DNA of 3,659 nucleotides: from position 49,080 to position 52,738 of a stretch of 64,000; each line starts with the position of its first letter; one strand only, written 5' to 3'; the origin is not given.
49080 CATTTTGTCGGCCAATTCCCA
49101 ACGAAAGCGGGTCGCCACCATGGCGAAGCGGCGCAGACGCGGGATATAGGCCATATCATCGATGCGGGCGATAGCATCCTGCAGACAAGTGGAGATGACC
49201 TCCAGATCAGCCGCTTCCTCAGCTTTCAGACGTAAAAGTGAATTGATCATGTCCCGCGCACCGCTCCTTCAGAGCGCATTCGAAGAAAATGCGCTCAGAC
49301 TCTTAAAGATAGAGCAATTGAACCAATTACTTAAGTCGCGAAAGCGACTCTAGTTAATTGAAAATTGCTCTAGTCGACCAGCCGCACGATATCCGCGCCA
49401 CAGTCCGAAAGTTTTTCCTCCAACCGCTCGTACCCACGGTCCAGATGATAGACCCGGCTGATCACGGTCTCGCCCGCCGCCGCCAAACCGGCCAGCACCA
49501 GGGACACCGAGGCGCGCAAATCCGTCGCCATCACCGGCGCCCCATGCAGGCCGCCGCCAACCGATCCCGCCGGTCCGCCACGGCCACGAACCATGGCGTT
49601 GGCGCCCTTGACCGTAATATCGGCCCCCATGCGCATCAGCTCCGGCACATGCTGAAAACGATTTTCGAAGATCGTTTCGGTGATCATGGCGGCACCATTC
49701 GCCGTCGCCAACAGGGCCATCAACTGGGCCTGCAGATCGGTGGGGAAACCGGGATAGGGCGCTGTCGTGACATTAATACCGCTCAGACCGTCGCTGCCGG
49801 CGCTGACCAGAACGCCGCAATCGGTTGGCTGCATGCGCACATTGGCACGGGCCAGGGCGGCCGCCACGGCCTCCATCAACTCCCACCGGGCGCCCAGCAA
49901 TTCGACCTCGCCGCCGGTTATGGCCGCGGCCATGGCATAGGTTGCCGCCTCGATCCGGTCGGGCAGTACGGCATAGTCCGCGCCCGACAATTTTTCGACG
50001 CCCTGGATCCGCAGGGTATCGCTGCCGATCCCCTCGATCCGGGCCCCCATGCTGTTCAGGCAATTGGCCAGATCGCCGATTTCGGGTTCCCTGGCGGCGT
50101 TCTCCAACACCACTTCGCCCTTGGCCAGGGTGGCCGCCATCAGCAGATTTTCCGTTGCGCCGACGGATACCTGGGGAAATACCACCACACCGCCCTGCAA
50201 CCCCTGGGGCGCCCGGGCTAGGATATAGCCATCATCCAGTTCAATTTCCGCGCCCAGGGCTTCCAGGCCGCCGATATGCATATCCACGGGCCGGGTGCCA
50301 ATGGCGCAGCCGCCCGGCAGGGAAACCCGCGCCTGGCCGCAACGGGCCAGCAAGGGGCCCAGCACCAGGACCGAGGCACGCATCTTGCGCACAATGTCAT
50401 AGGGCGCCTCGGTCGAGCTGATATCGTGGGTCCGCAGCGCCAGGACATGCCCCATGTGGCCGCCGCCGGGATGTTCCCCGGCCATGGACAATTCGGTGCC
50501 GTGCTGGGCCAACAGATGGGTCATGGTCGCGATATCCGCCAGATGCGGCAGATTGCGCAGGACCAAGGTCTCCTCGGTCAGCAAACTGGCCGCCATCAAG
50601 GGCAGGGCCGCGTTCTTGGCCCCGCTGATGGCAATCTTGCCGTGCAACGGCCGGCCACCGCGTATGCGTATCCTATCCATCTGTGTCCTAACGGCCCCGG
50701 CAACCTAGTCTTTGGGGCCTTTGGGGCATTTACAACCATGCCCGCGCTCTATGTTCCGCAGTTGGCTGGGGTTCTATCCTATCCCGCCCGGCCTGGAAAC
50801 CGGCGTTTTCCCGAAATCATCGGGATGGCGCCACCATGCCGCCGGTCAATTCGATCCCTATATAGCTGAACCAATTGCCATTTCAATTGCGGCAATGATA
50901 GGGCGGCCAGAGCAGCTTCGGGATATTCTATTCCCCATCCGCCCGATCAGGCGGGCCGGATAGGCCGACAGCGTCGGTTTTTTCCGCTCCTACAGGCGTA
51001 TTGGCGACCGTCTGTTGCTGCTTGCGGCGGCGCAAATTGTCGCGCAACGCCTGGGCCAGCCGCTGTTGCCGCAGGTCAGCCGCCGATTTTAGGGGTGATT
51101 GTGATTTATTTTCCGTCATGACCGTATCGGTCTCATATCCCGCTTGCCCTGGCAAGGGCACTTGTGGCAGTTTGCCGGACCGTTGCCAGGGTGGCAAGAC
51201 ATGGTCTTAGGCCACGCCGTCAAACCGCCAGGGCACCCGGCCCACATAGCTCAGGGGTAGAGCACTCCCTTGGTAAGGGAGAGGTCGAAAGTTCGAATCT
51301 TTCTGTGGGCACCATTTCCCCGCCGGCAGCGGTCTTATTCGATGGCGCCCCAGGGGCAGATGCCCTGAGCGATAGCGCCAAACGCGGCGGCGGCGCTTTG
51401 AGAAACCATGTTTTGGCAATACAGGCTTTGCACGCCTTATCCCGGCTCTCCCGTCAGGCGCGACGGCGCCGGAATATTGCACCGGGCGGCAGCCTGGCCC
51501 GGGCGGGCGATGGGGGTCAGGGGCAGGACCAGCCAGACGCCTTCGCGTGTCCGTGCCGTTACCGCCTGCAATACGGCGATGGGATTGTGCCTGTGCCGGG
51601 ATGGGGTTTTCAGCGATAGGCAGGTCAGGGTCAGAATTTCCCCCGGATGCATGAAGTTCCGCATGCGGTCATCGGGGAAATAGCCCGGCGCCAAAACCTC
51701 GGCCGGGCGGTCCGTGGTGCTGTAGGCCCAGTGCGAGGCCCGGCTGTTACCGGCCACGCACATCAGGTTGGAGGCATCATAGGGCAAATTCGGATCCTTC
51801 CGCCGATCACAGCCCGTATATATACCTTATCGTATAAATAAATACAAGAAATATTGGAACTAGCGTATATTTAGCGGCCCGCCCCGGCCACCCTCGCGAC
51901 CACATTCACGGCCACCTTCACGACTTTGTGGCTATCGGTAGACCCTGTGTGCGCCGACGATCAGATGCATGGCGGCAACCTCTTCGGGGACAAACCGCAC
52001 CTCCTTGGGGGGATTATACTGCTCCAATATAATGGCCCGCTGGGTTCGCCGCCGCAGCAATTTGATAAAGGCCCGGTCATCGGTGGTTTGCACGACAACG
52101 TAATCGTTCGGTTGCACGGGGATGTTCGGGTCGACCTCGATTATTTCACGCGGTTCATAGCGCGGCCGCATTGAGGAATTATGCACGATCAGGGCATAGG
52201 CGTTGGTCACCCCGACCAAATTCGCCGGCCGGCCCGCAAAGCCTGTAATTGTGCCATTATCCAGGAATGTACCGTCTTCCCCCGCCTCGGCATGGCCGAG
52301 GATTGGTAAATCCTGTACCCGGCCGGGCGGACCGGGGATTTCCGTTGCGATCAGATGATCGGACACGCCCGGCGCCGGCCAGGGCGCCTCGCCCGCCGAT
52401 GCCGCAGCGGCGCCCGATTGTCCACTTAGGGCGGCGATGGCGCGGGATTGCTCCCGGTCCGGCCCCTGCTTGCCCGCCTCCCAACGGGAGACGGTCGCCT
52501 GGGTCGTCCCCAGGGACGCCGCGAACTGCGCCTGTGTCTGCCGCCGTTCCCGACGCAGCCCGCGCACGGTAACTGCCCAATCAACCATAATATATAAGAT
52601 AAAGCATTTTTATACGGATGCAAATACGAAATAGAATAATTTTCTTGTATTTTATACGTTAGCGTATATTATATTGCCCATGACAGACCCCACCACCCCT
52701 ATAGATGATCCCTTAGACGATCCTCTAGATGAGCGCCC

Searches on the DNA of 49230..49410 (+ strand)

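Call 12: search_dna_similar(query=window:49265-49380:+, collection=plasmids, mode=distant, max_rows=40, max_evalue=0.001)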
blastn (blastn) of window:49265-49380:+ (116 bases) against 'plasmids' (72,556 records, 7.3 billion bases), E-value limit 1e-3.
No match.

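Call 28: build_rna_model(alignment_id=A2, structure=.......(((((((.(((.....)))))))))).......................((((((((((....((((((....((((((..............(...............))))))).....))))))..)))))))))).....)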
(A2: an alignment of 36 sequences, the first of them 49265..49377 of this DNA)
Model R1 built from alignment A2 (36 sequences, 151 columns); structure: as given.
model positions 113; base pairs 33; branch points 1; effective number of sequences 3.67; information 0.59 bits per position. Calibrated on 0.2 Mb of random sequence (short: E-values are rough).
structure used (alignment columns):
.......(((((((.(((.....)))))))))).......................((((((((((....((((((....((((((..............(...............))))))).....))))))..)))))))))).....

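Call 30: search_with_rna_model(model_id=R1, sources=[window, L002, L003, L018, L019, L025, L026, L028, L029, L030, L035, L039, L040, L043, L046, L054, L060, L065, L069, L073, L075, L076, L078, L083, L084, L085, L090, L091, L092, L099, L101, L102, L104, L034, L006, L159, L109, L110, L111, L112, L113, L114, L115, L116, L117], make_alignment=true, max_evalue=0.01)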
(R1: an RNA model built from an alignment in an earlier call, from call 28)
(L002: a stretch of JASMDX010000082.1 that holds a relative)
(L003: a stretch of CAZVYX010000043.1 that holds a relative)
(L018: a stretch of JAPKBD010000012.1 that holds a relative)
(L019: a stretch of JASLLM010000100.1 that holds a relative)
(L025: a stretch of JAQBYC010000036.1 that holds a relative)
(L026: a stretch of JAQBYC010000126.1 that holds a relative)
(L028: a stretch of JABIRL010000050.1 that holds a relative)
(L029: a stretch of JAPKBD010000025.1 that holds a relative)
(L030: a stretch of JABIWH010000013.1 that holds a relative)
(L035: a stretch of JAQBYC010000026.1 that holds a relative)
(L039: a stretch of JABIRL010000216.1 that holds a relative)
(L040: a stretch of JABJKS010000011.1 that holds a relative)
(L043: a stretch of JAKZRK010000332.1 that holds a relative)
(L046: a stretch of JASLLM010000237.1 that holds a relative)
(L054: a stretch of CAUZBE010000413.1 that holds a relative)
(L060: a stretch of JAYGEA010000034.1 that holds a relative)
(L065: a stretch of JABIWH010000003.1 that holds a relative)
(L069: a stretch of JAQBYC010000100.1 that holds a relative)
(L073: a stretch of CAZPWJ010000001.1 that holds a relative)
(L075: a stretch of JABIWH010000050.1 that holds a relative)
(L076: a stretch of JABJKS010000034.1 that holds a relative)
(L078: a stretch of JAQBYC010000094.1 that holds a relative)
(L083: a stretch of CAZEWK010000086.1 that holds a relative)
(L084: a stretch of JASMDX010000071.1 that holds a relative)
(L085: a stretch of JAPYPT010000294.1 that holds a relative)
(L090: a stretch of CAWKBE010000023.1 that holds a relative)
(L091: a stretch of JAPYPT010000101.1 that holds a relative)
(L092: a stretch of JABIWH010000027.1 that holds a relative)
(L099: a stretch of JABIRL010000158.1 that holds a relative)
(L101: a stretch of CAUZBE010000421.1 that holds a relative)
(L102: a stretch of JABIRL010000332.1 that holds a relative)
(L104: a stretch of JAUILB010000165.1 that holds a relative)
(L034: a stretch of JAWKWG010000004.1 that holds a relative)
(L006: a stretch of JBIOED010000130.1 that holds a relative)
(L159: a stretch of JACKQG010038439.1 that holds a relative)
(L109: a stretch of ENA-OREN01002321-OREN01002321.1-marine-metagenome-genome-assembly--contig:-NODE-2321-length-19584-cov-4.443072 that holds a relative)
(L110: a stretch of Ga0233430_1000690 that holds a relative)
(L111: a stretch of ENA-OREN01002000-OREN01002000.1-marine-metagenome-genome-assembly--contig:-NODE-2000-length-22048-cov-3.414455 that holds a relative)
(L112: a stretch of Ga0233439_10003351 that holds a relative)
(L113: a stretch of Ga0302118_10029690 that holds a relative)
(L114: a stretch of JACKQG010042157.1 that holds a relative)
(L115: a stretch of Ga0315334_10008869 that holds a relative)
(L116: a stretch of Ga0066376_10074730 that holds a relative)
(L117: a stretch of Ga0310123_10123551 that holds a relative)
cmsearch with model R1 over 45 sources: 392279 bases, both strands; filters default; matches with E-value up to 0.01: 47.
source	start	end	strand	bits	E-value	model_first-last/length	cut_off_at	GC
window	49265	49377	+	118.1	5.8e-24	1-113/113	no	0.4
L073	4563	4675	-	110.8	2.6e-22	1-113/113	no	0.42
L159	1963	2076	-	108.6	7.9e-22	1-113/113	no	0.41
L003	1024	1150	+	108.2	1e-21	1-113/113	no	0.45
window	20465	20577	+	107.3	1.6e-21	1-113/113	no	0.43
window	44546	44658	+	107.2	1.6e-21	1-113/113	no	0.35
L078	2948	3061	-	107.1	1.7e-21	1-113/113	no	0.46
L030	2931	3057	-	107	1.9e-21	1-113/113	no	0.41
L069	5389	5501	+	105.9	3.3e-21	1-113/113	no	0.39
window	7055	7167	+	104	8.9e-21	1-113/113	no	0.39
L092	3323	3449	-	102.4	2e-20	1-113/113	no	0.43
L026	39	150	-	101.3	3.5e-20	1-113/113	no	0.35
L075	2301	2427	+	101.3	3.6e-20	1-113/113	no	0.44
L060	1065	1177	-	99.4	9.6e-20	1-113/113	no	0.4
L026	6047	6159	+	97.6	2.5e-19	1-113/113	no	0.44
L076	1038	1150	+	95.1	9e-19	1-113/113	no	0.42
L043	5452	5564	+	95.1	9e-19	1-113/113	no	0.35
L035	2573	2686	+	94.7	1.1e-18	1-113/113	no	0.45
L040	1033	1155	-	94.7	1.1e-18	1-113/113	no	0.43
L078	7642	7754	-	94.5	1.2e-18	1-113/113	no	0.51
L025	3103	3216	-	94.1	1.5e-18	1-113/113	no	0.45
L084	821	947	+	92.9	2.8e-18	1-113/113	no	0.43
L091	6722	6834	-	92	4.5e-18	1-113/113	no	0.43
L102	3795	3907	-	90.7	8.7e-18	1-113/113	no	0.4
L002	5621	5733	-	90.4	1.1e-17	1-113/113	no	0.46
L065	7664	7788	+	90.2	1.2e-17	1-113/113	no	0.46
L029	4316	4438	+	88.9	2.2e-17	1-113/113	no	0.41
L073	6489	6600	-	88.8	2.4e-17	1-113/113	no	0.42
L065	4914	5038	-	85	1.8e-16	1-113/113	no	0.42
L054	2966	3078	-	84.9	1.8e-16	1-113/113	no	0.34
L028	6278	6401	-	82.5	6.4e-16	1-113/113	no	0.44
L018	4058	4179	+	82.4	6.7e-16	1-113/113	no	0.41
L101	3269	3381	+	81.2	1.2e-15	1-113/113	no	0.32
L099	1114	1237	+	81.2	1.2e-15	1-113/113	no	0.41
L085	919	1031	+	80.4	1.9e-15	1-113/113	no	0.4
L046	1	81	-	66.7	2.3e-12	1-81/113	3'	0.42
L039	2244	2357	-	58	2.1e-10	1-113/113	no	0.54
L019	7738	7809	-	56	6.1e-10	42-113/113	5'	0.43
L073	4517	4635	+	34.6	4e-05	1-113/113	no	0.43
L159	1968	2031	+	28.4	0.00099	46-108/113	no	0.34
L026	11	111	+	25.3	0.005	1-113/113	no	0.41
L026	6093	6153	-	25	0.0059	47-107/113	no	0.41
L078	2913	3020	+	24.9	0.0062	1-113/113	no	0.48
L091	6722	6834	+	24.4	0.0083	1-113/113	no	0.43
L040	1033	1155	+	24.1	0.0093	1-113/113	no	0.43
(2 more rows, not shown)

Alignment A3: 47 matches aligned to the model, 211 columns, each read 5' to 3' on its own strand. Consensus structure (alignment columns), stored with it:
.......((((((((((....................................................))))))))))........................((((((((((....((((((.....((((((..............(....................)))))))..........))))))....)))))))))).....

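Call 31: search_with_rna_model(model_id=R1, sources=[window, L002, L003, L018, L025, L026, L028, L029, L030, L035, L039, L040, L043, L054, L060, L065, L069, L073, L075, L076, L078, L084, L085, L091, L092, L099, L101, L102, L159], make_alignment=true, max_evalue=1e-8)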
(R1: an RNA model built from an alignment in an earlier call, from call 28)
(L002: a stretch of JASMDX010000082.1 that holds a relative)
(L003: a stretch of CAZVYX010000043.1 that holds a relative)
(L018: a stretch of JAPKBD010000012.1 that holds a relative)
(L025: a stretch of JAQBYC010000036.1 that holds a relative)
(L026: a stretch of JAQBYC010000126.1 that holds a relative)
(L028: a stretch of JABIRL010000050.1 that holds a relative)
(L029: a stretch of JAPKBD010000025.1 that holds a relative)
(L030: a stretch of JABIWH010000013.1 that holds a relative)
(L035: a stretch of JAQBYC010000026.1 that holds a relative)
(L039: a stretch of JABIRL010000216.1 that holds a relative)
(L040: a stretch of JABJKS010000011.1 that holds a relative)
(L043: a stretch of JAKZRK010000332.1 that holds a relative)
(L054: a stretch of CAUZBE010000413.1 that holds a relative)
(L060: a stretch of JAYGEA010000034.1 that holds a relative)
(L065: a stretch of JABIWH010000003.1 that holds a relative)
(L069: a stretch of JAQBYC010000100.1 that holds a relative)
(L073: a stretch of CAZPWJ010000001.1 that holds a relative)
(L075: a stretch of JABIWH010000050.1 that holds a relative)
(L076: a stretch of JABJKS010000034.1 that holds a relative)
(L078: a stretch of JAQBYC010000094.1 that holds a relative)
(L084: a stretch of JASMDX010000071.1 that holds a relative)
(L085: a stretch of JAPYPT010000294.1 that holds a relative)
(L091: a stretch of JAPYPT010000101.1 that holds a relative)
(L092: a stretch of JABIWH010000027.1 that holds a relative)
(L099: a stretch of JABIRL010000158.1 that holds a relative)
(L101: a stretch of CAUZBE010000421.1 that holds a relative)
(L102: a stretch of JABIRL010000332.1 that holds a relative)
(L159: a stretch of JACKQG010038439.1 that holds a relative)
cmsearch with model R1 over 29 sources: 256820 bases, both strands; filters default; matches with E-value up to 1e-8: 36.
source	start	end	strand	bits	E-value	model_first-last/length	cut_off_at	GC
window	49265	49377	+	118.1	3.8e-24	1-113/113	no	0.4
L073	4563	4675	-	110.8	1.7e-22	1-113/113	no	0.42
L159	1963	2076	-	108.6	5.2e-22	1-113/113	no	0.41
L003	1024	1150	+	108.2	6.5e-22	1-113/113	no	0.45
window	20465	20577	+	107.3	1.1e-21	1-113/113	no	0.43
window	44546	44658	+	107.2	1.1e-21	1-113/113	no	0.35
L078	2948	3061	-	107.1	1.1e-21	1-113/113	no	0.46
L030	2931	3057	-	107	1.2e-21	1-113/113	no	0.41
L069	5389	5501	+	105.9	2.2e-21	1-113/113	no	0.39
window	7055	7167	+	104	5.8e-21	1-113/113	no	0.39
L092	3323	3449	-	102.4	1.3e-20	1-113/113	no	0.43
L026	39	150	-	101.3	2.3e-20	1-113/113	no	0.35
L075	2301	2427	+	101.3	2.3e-20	1-113/113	no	0.44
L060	1065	1177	-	99.4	6.3e-20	1-113/113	no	0.4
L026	6047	6159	+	97.6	1.6e-19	1-113/113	no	0.44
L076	1038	1150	+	95.1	5.9e-19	1-113/113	no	0.42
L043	5452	5564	+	95.1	5.9e-19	1-113/113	no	0.35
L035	2573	2686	+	94.7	7.2e-19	1-113/113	no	0.45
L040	1033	1155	-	94.7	7.4e-19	1-113/113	no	0.43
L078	7642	7754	-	94.5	8.1e-19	1-113/113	no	0.51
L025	3103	3216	-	94.1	9.9e-19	1-113/113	no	0.45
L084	821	947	+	92.9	1.8e-18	1-113/113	no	0.43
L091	6722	6834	-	92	2.9e-18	1-113/113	no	0.43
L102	3795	3907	-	90.7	5.7e-18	1-113/113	no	0.4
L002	5621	5733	-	90.4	6.9e-18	1-113/113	no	0.46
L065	7664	7788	+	90.2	7.7e-18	1-113/113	no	0.46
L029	4316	4438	+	88.9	1.5e-17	1-113/113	no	0.41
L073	6489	6600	-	88.8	1.6e-17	1-113/113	no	0.42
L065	4914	5038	-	85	1.1e-16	1-113/113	no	0.42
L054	2966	3078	-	84.9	1.2e-16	1-113/113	no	0.34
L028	6278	6401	-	82.5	4.2e-16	1-113/113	no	0.44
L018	4058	4179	+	82.4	4.4e-16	1-113/113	no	0.41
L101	3269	3381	+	81.2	8e-16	1-113/113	no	0.32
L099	1114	1237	+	81.2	8.1e-16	1-113/113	no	0.41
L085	919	1031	+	80.4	1.2e-15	1-113/113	no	0.4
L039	2244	2357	-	58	1.4e-10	1-113/113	no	0.54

Alignment A4: 36 matches aligned to the model, 156 columns, each read 5' to 3' on its own strand. Consensus structure (alignment columns), stored with it:
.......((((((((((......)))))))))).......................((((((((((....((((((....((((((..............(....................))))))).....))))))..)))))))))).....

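Call 44: search_rna_families(source=window, start=49230, end=49410, threshold=evalue, max_evalue=5)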
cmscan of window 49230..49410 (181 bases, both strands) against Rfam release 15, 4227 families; matches with E-value up to 5: 2.
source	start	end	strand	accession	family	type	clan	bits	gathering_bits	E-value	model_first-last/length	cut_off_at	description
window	49300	49361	-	RF03189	mir-1175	Gene; miRNA;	-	12.7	51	3.6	1-72/72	no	mir-1175 microRNA precursor family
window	49269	49328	-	RF02843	RefA5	Gene; antisense;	-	12.5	91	3.3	1-68/68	no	Enterococcus sRNA A5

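Call 68: search_with_rna_model(model_id=R1, source=L167, max_evalue=0.01, show_alignments=1)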
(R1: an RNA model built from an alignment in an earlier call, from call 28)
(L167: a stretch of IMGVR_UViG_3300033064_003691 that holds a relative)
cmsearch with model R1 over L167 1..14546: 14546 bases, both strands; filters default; matches with E-value up to 0.01: 2.
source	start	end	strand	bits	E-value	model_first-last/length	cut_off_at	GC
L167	263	375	+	94.6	4.4e-20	1-113/113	no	0.4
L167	45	158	-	82.7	2.1e-17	1-113/113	no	0.45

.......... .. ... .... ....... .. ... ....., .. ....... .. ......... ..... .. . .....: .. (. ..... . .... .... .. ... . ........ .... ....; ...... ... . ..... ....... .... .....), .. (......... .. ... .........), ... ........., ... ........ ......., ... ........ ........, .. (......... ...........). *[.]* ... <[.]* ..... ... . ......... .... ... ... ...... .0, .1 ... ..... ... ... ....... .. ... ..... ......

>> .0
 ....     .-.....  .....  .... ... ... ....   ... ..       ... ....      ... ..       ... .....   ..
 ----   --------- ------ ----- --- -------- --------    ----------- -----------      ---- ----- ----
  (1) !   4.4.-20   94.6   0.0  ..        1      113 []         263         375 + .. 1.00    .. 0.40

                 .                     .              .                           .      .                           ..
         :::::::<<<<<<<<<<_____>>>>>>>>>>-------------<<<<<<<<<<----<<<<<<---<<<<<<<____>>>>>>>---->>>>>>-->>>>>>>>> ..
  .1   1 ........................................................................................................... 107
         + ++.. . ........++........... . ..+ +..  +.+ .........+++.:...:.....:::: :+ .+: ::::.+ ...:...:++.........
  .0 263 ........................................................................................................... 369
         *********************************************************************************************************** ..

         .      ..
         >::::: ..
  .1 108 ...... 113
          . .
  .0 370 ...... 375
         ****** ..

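Call 69: search_dna_similar(query=window:49265-49380:+, collection=ecoli_genomes, mode=distant, max_evalue=0.01, max_rows=5)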
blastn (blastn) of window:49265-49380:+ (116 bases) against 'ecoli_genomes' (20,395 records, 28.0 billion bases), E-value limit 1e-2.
No match.
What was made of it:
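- On ERIC / E. coli REP-BIME: No blastn match in 5,426 complete E. coli genomes (call 69).
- Closest known: REP/BIME and REPINs with RAYT transposases. Different: No match in E. coli genomes (call 69).
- Closest known: ERIC/IRU of enterobacteria and CIR repeats of Caulobacter. Different: No sequence match to E. coli genomes (call 69).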

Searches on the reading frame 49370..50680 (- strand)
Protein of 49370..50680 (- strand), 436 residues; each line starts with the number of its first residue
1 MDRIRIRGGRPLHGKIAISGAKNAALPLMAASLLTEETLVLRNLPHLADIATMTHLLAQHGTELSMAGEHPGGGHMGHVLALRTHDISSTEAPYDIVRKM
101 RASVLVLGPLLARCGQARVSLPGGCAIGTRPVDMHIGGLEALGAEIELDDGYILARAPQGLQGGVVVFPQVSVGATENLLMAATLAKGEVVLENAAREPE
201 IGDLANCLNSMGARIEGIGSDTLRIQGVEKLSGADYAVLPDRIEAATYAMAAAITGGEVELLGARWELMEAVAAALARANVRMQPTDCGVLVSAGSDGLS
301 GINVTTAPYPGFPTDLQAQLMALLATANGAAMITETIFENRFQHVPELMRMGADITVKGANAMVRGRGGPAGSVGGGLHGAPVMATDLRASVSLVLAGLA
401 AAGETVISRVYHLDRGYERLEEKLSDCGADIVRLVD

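Call 18: search_protein_families(library=pfam, proteins=[window:49370-50680:-])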
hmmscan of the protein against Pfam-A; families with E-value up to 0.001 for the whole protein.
window:49370-50680:- (436 aa): 1 family
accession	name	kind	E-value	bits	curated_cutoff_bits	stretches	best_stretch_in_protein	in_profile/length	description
PF00275.25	EPSP_synthase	-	1.1e-100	337.7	22.8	1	7-424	2-417/417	EPSP synthase (3-phosphoshikimate 1-carboxyvinyltransferase)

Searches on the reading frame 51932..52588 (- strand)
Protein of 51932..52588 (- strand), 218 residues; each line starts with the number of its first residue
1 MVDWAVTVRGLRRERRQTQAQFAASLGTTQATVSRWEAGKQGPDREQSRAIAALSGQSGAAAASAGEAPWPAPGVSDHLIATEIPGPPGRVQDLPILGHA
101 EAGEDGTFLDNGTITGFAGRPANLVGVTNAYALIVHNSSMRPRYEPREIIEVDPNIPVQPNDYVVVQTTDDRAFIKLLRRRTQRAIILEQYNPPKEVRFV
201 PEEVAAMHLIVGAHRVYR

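Call 82: search_protein_families(library=pfam, proteins=[window:51932-52588:-], max_evalue=0.00001)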
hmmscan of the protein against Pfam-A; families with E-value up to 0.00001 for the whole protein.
window:51932-52588:- (218 aa): 3 families
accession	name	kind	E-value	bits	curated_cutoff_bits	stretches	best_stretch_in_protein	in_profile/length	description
PF00717.28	Peptidase_S24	-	2.3e-10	40.6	23.3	1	95-202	1-105/116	Peptidase S24-like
PF13560.12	HTH_31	-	2.7e-08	34.4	27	1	7-62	5-61/64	Helix-turn-helix domain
PF01381.28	HTH_3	-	3e-07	30.8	23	1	13-53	6-46/55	Helix-turn-helix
